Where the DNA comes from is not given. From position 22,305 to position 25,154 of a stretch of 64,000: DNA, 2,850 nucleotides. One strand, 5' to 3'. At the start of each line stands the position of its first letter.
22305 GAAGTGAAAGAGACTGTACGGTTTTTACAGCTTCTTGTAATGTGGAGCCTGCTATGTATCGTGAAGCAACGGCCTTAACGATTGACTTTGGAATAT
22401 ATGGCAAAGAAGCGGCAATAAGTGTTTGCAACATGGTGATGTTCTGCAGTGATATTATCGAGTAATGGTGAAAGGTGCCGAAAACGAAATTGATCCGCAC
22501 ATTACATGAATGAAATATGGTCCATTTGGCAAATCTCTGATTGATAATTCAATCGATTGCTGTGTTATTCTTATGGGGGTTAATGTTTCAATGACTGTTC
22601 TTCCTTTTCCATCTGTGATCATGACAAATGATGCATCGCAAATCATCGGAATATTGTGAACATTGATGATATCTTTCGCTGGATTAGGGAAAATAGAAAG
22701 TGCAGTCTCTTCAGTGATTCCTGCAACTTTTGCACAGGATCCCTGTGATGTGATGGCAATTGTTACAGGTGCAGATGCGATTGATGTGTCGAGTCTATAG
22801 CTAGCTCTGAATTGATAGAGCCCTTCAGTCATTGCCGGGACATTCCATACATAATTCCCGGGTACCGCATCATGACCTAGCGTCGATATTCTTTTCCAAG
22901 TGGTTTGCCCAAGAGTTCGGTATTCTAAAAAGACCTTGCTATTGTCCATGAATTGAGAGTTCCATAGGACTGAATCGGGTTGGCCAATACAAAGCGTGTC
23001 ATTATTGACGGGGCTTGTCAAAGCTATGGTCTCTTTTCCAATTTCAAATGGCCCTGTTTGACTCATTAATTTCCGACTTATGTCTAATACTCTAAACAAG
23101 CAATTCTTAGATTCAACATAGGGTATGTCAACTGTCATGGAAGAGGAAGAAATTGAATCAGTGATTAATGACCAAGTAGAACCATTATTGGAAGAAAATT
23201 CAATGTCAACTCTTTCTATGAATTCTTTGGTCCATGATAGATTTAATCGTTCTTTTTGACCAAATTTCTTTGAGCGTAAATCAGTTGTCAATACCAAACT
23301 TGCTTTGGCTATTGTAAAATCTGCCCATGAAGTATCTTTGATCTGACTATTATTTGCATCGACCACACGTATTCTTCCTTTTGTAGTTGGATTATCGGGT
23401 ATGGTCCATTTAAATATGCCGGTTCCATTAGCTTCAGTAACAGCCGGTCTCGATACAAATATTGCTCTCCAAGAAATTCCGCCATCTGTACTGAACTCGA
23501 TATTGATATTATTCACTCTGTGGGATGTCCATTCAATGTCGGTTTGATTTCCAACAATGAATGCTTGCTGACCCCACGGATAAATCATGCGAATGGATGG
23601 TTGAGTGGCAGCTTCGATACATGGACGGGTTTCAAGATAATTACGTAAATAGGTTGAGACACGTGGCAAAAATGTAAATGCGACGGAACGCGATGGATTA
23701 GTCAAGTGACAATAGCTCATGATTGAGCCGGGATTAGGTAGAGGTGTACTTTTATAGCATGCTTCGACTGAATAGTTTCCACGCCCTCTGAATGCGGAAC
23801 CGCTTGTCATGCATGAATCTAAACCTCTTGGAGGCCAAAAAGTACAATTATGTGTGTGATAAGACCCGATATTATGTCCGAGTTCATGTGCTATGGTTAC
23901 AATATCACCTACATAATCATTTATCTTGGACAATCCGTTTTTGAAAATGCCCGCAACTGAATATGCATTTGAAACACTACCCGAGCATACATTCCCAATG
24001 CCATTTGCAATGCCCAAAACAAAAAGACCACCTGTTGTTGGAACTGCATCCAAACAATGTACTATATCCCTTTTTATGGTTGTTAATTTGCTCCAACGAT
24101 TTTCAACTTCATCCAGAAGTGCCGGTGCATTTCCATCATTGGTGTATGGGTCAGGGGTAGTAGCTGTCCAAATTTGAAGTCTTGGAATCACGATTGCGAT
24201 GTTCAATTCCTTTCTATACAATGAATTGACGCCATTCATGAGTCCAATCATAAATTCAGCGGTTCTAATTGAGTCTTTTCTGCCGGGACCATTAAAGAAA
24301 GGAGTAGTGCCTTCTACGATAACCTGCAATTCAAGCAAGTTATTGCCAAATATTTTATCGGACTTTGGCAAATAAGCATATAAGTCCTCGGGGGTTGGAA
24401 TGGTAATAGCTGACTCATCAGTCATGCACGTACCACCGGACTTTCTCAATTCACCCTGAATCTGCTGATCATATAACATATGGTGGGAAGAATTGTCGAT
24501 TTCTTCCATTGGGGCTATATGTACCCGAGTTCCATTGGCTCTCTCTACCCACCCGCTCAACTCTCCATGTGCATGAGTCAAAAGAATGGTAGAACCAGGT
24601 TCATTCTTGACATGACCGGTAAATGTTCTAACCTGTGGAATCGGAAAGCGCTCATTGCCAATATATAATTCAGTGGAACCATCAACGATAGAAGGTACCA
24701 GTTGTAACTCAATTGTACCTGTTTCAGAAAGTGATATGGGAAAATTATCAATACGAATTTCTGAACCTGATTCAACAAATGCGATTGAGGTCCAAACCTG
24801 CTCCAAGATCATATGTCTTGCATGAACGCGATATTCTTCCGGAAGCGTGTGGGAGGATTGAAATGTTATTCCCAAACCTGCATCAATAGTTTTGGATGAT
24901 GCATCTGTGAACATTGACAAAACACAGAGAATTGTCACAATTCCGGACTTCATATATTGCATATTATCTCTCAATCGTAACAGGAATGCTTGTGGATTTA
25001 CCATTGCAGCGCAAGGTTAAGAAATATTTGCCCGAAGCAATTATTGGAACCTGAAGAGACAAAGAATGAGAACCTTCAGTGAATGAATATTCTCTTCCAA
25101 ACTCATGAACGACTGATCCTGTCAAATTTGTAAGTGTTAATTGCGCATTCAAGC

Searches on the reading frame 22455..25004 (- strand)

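Call 52: search_protein_families(library=pfam, proteins=[window:22455-25004:-], max_evalue=0.0001)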
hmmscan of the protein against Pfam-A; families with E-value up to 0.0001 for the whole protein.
window:22455-25004:- (849 aa): 7 families
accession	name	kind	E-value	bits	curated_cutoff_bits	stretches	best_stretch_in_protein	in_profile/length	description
PF13688.12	Reprolysin_5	-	1.6e-16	61.6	27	1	234-411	13-182/196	Metallo-peptidase family M12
PF13582.12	Reprolysin_3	-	5.9e-12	46.6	22.4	1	253-384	5-123/123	Metallo-peptidase family M12B Reprolysin-like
PF13574.12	Reprolysin_2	-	1.3e-09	38.6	27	1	247-396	3-147/195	Metallo-peptidase family M12B Reprolysin-like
PF01421.25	Reprolysin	-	2e-08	34.9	20.8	1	224-388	3-155/200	Reprolysin (M12B) family zinc metalloprotease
PF13583.11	Reprolysin_4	-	3.4e-08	33.8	22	1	241-411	20-155/203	Metallo-peptidase family M12B Reprolysin-like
PF18962.6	Por_Secre_tail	-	5.3e-08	33.5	27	1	771-837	1-65/75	Secretion system C-terminal sorting domain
PF21471.3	Reelin_subrepeat-B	-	5.6e-08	33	27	0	491-561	51-120/127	Reelin subrepeat B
